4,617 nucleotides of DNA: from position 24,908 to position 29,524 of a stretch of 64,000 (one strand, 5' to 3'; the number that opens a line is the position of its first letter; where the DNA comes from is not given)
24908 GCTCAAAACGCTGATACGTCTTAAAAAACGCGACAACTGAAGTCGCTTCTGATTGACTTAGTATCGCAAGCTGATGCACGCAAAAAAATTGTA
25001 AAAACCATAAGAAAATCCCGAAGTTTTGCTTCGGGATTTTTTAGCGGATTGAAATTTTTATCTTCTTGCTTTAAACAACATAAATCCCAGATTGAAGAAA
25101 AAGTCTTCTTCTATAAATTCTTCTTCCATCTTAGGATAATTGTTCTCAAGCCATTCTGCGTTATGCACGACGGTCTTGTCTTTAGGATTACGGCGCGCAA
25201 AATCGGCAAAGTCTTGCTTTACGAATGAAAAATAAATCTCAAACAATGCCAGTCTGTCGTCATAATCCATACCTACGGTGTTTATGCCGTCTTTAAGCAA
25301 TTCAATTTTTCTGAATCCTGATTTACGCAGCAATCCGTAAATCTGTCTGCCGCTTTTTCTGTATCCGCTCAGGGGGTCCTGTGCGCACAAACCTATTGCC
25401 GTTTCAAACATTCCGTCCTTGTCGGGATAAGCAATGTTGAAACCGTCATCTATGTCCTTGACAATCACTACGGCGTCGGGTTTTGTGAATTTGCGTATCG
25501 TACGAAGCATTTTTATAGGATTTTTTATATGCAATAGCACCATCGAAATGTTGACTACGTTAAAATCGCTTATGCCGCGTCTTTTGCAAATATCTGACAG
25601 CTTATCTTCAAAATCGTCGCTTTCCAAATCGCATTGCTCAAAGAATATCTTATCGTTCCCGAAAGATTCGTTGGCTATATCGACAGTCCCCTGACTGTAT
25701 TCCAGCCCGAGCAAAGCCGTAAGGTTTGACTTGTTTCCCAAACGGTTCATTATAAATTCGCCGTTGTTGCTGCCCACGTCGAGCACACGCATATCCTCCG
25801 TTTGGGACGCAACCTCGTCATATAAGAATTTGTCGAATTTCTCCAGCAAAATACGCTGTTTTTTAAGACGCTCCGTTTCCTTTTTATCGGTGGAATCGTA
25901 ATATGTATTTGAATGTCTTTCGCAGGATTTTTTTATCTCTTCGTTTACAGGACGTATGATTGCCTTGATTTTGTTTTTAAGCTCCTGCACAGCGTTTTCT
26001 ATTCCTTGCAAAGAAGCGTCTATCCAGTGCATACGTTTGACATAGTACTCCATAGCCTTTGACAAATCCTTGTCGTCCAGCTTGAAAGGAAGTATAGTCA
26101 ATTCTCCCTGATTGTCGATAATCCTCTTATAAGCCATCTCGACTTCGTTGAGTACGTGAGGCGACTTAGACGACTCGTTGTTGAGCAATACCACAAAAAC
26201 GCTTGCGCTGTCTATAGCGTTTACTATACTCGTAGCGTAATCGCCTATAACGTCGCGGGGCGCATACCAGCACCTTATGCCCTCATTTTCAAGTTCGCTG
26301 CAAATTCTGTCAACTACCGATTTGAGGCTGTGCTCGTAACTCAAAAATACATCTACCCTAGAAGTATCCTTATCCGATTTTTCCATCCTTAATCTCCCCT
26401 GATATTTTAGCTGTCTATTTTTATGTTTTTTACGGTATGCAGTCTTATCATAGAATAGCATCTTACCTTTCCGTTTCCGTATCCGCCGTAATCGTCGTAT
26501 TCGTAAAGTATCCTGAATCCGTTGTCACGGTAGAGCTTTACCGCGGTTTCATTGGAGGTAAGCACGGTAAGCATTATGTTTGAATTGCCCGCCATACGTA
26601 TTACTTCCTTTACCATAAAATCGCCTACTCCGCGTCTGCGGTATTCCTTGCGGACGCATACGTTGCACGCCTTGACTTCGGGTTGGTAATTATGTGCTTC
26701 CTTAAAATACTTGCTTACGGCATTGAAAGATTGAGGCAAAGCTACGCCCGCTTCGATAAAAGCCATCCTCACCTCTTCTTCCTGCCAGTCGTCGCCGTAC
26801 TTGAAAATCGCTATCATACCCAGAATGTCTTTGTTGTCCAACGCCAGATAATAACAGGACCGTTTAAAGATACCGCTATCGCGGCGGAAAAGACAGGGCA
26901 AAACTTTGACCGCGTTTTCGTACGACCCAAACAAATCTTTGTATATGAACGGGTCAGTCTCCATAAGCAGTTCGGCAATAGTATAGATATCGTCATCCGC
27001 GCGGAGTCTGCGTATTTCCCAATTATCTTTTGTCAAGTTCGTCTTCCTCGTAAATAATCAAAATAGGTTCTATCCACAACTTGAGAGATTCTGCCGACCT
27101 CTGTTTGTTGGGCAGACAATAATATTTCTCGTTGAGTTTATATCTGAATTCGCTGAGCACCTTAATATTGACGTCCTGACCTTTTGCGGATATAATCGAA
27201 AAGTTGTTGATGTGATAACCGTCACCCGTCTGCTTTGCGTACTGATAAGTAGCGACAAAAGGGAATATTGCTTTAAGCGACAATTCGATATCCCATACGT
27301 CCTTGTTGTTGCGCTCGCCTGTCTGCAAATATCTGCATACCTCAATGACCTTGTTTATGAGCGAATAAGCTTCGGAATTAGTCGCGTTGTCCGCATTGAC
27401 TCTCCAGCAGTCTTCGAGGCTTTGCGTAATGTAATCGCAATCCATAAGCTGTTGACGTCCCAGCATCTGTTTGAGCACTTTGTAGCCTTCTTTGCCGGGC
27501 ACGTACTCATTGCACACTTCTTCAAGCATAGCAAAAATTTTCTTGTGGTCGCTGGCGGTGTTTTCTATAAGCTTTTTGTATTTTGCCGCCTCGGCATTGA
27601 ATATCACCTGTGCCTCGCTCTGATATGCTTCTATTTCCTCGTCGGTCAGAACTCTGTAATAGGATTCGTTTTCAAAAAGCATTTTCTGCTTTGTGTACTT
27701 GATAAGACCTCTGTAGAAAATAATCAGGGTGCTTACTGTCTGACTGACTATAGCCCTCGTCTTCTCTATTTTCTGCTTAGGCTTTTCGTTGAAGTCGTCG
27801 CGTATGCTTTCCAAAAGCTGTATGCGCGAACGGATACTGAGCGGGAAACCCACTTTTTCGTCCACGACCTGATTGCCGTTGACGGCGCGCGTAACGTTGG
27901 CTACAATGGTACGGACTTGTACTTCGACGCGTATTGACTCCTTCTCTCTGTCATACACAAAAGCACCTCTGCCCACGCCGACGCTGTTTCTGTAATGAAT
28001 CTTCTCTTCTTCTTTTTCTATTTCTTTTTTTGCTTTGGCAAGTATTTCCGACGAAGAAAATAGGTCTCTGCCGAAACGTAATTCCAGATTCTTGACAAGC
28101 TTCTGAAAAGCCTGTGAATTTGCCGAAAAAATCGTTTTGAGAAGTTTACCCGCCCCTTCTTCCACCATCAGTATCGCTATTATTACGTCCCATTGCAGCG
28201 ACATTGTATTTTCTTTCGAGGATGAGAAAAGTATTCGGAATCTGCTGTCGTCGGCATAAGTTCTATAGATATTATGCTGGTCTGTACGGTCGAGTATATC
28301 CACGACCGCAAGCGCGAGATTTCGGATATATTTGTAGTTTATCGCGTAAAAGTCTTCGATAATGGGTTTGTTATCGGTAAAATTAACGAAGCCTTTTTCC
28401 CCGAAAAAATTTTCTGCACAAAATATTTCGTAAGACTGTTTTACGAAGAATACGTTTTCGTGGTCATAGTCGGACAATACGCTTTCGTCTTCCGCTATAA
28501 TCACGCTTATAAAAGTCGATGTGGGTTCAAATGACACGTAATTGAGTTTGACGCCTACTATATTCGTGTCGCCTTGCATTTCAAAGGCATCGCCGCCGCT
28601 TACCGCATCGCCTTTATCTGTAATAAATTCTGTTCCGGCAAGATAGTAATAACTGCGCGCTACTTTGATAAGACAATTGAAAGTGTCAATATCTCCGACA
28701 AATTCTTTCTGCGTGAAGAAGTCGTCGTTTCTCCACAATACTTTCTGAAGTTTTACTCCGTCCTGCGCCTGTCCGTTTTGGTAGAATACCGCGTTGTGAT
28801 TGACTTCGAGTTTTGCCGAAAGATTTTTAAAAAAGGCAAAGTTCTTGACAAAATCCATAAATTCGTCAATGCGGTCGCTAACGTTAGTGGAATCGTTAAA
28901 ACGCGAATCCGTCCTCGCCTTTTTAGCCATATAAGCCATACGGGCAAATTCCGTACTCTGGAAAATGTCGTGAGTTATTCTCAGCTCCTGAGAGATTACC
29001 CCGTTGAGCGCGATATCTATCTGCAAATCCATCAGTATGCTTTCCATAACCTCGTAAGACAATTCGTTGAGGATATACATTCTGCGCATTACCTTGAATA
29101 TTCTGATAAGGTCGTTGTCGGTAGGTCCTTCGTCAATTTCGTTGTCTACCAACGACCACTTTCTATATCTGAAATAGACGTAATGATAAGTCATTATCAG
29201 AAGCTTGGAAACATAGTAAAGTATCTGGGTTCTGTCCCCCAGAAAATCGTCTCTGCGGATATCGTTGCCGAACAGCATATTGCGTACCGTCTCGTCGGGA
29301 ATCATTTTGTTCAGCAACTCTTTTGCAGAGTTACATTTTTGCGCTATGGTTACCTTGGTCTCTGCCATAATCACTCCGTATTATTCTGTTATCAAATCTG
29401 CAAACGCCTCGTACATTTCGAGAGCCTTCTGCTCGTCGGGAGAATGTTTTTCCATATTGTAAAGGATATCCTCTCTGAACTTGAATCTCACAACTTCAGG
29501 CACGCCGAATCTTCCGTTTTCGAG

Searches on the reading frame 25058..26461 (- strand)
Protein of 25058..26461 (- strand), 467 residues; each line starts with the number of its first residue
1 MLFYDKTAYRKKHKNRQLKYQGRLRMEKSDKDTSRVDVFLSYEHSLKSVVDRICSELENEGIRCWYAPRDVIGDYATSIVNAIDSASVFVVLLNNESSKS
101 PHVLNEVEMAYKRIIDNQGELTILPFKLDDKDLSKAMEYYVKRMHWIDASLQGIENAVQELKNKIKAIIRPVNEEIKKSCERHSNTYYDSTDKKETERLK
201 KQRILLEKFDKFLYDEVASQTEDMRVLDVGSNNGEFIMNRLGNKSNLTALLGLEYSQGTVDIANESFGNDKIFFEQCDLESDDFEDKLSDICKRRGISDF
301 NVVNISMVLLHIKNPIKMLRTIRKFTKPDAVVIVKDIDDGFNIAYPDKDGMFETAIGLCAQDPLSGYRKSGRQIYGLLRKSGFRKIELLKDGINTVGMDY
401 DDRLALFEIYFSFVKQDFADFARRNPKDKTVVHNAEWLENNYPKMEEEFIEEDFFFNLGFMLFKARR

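Call 5: search_protein_families(library=pfam, proteins=[window:25058-26461:-], max_evalue=0.1)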
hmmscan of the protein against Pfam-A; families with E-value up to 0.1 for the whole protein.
window:25058-26461:- (467 aa): 6 families
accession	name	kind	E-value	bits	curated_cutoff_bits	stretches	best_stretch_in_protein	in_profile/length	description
PF13676.11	TIR_2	-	3.5e-17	63.4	28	1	38-160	1-120/122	TIR domain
PF13489.12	Methyltransf_23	-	2.2e-11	44.2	27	1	218-387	18-163/164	Methyltransferase domain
PF13847.12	Methyltransf_31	-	7.3e-10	39.1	27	1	221-338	2-113/145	Methyltransferase domain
PF08242.18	Methyltransf_12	-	4.9e-08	34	30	1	227-331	1-97/98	Methyltransferase domain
PF08241.18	Methyltransf_11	-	2.7e-05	25.2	21.2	1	227-333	1-94/95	Methyltransferase domain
PF01582.25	TIR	-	0.0022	18.2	21.3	1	37-125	3-93/179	TIR domain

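Call 6: search_protein_families(library=padloc, proteins=[window:25058-26461:-], max_evalue=1)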
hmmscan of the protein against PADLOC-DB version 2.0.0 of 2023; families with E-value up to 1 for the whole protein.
window:25058-26461:- (467 aa): 2 families
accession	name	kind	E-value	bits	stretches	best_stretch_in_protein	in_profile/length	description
PDLC02012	SAVED5--SAVED_TIR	-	2.9e-08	31.2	1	29-159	6-138/404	-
PDLC00436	ThsB1|ThsB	-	7.5e-05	20.3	1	10-151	11-156/183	TIR-like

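Call 7: search_protein_families(library=ncbifam, proteins=[window:25058-26461:-], max_evalue=1)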
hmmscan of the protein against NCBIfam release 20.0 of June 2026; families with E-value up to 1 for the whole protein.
window:25058-26461:- (467 aa): 5 families
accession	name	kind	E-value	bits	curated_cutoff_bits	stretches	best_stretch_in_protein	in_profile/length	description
TIGR01983.1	UbiG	equivalog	6.9e-06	25.5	102.95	1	213-337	45-154/228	bifunctional 2-polyprenyl-6-hydroxyphenol methylase/3-demethylubiquinol 3-O-methyltransferase UbiG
TIGR00452.1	TIGR00452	equivalog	0.0051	15.7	275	1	219-334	114-219/316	tRNA 5-methoxyuridine(34)/uridine 5-oxyacetic acid(34) synthase CmoB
NF043040.1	corrin_prot_MT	hypoth_equivalog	0.0063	16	180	1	213-336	30-149/216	corrinoid protein-associated methyltransferase CpaM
NF001244.0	PRK00216.1-5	equivalog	0.01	15.1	216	1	219-292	46-122/236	bifunctional demethylmenaquinone methyltransferase/2-methoxy-6-polyprenyl-1,4-benzoquinol methylase UbiE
TIGR00293.1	TIGR00293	equivalog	0.09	12.9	53.9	1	131-177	82-128/129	prefoldin subunit alpha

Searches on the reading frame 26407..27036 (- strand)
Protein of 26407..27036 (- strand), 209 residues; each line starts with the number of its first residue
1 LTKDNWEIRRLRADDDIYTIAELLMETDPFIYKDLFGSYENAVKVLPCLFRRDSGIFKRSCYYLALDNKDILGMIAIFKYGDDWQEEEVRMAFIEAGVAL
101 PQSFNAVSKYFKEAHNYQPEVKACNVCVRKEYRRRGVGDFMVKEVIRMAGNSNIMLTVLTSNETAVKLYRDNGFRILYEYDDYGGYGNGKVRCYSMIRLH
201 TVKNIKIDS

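Call 5: search_protein_families(library=pfam, proteins=[window:26407-27036:-], max_evalue=0.1)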
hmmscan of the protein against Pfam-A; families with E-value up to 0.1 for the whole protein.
window:26407-27036:- (209 aa): 7 families
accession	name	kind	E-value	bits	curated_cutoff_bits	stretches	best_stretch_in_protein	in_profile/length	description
PF13508.13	Acetyltransf_7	-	4.6e-12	46.6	27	1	60-175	3-83/84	Acetyltransferase (GNAT) domain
PF00583.31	Acetyltransf_1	-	1.2e-11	45.3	20.7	1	55-174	28-116/116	Acetyltransferase (GNAT) family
PF13673.13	Acetyltransf_10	-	7.2e-08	32.9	23.6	1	123-175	54-108/128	Acetyltransferase (GNAT) domain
PF13527.13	Acetyltransf_9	-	6.1e-06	26.7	25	1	124-176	76-126/127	Acetyltransferase (GNAT) domain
PF08445.16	FR47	-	1.7e-05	25.1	22.1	1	125-177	26-80/86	FR47-like protein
PF12568.14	PanZ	-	0.0036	17.2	22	1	124-150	65-91/128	Acetyltransferase (GNAT) domain, PanZ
PF01233.25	NMT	-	0.011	16.1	25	1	122-162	110-150/160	Myristoyl-CoA:protein N-myristoyltransferase, N-terminal domain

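Call 6: search_protein_families(library=padloc, proteins=[window:26407-27036:-], max_evalue=1)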
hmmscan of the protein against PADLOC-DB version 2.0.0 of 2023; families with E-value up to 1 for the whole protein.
window:26407-27036:- (209 aa): 0 families

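Call 7: search_protein_families(library=ncbifam, proteins=[window:26407-27036:-], max_evalue=1)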
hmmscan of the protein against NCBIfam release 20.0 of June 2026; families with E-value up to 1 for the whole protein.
window:26407-27036:- (209 aa): 21 families
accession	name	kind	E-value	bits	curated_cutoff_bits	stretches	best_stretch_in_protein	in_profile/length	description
TIGR01575.1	rimI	equivalog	1.6e-10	41.2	86.4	1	119-183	54-121/132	ribosomal protein S18-alanine N-acetyltransferase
NF007527.0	PRK10140.1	equivalog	1.1e-06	28.6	236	1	120-199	78-161/162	N-acetyltransferase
NF040503.1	resist_ArsN1a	equivalog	7.2e-05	22.6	170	1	104-183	62-142/159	arsinothricin resistance N-acetyltransferase ArsN1 family A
NF053587.1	SpmdActasePaiA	equivalog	0.00019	21.3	250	1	125-174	95-147/172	spermidine/spermine N(1)-acetyltransferase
TIGR03448.1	mycothiol_MshD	equivalog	0.00039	19.8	163.1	1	115-176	221-287/294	mycothiol synthase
NF007025.1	PRK09491.1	equivalog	0.00049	20.1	173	1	122-183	64-128/145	ribosomal protein S18-alanine N-acetyltransferase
NF007853.0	PRK10562.1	equivalog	0.00058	20.1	125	1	126-177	74-123/146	N-acetyltransferase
TIGR03585.1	PseH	equivalog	0.00064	19.8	93.1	1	127-180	81-139/156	UDP-4-amino-4,6-dideoxy-N-acetyl-beta-L-altrosamine N-acetyltransferase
NF033213.1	matur_PanM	equivalog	0.00079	19.2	68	1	125-150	67-92/130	aspartate 1-decarboxylase autocleavage activator PanM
NF033693.0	AAC_6p_Ie_fam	exception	0.0046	17.1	340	1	67-196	38-175/179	AAC(6')-Ie family aminoglycoside N-acetyltransferase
NF049894.1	CG3035_N_ac_Glu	equivalog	0.0052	16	280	1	124-175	236-290/300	N-acetylglutamate synthase, CG3035 family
NF002959.0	PRK03624.1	equivalog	0.0086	15.8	124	1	125-175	77-130/147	GNAT family acetyltransferase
NF040501.1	resist_ArsN2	equivalog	0.013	15.1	125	1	126-175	54-102/133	arsenic resistance N-acetyltransferase ArsN2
NF000360.1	sat4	exception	0.021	14.9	380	1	115-176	91-155/180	streptothricin N-acetyltransferase Sat4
NF000507.1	AAC_6p_Ie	exception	0.021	14.8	450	1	79-197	49-176/201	aminoglycoside N-acetyltransferase AAC(6')-Ie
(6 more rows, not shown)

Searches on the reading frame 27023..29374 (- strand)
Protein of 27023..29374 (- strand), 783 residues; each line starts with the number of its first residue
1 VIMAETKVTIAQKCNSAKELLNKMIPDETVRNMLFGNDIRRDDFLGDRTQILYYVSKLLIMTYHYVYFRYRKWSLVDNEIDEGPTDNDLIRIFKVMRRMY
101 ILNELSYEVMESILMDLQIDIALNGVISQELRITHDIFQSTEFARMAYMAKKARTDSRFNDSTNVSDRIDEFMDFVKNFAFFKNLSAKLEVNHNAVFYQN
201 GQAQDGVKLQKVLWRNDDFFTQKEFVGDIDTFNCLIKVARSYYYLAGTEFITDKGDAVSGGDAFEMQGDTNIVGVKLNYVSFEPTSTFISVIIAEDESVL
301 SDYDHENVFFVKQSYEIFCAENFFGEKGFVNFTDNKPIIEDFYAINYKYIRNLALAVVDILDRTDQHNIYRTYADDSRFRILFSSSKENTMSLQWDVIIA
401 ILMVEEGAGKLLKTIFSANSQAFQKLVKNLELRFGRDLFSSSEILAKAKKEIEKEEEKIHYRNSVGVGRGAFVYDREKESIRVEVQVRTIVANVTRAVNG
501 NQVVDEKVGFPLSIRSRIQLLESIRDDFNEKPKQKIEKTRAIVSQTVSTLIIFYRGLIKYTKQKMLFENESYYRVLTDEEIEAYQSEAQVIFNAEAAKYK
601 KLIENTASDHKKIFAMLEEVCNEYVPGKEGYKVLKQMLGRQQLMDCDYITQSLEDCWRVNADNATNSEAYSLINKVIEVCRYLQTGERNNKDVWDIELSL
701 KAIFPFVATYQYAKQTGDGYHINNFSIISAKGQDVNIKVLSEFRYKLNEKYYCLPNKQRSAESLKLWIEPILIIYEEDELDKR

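Call 5: search_protein_families(library=pfam, proteins=[window:27023-29374:-], max_evalue=0.1)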
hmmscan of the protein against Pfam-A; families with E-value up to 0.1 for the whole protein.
window:27023-29374:- (783 aa): 0 families

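Call 6: search_protein_families(library=padloc, proteins=[window:27023-29374:-], max_evalue=1)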
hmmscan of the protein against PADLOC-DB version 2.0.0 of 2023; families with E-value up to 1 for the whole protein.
window:27023-29374:- (783 aa): 0 families

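Call 7: search_protein_families(library=ncbifam, proteins=[window:27023-29374:-], max_evalue=1)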
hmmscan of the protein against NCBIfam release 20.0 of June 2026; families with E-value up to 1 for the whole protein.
window:27023-29374:- (783 aa): 0 families

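Call 30: find_homologous_proteins(query=window:27023-29368:-, max_evalue=0.001)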
Query window:27023-29368:- (781 aa): 17 proteins with E <= 0.001 among 8000 candidates.
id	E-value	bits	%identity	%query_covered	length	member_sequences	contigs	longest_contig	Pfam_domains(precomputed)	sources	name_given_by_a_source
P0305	0.0e+0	1734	100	100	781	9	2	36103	-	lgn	-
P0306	0.0e+0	1358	76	100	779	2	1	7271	-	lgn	-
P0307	0.0e+0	1337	76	100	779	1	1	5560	-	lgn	-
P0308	0.0e+0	1310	74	100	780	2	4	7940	-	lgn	-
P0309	0.0e+0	1278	72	100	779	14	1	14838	-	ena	-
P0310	0.0e+0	1258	70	100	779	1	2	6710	-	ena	-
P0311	0.0e+0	1170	66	100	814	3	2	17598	-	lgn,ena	-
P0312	9.7e-230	783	50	99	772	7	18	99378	-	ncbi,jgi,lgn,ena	-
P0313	8.4e-200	684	45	99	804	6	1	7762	-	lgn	-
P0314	1.0e-197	677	45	99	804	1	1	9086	-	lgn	-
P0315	1.8e-195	670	45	99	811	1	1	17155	-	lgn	-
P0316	2.5e-192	659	44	98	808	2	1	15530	-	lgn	-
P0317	8.1e-183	628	43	97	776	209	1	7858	-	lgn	-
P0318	1.1e-179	618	42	98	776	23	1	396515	-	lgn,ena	-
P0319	3.8e-167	576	41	97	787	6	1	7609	-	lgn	-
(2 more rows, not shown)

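Call 34: search_solved_structures(query=A3, max_evalue=10)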
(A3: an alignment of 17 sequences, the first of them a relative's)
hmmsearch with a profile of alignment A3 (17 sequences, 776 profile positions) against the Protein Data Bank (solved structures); distinct sequences matched with E-value up to 10: 8.
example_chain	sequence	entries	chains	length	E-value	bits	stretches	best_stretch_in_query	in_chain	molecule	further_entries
7bqc_A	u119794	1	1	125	0.0018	20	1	394-465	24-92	NF4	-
2j61_A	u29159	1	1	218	0.15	13.6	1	169-243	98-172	FICOLIN-2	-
4nyt_C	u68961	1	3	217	0.16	13.6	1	169-243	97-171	Ficolin-2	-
2j0g_A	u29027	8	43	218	0.16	13.6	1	169-243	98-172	FICOLIN-2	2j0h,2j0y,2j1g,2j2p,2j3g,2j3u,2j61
2j3f_A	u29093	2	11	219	0.16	13.6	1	169-243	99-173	FICOLIN-2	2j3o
4r9j_G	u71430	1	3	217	0.2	13.3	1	170-243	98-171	Ficolin-2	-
4r9t_B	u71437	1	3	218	0.2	13.2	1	170-243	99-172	Ficolin-2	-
2j3f_D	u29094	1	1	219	0.76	11.3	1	169-243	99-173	FICOLIN-2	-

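Call 36: search_protein_families(library=pfam, alignment_id=A3, max_evalue=0.1)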
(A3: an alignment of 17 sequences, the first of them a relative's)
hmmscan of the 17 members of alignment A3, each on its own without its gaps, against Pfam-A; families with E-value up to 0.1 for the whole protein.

A. member 1, P0305 (781 aa): 0 families

B. families by the number of members that match (of 17 scanned): 5 families
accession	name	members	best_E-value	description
PF19186.5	DUF5868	1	0.017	Family of unknown function (DUF5868)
PF15595.11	Imm51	1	0.053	Immunity protein 51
PF23401.1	HTH_Card1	1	0.073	Card1 hinge domain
PF11212.13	DUF2999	1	0.085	Protein of unknown function (DUF2999)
PF24211.1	DUF7432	1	0.094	Family of unknown function (DUF7432)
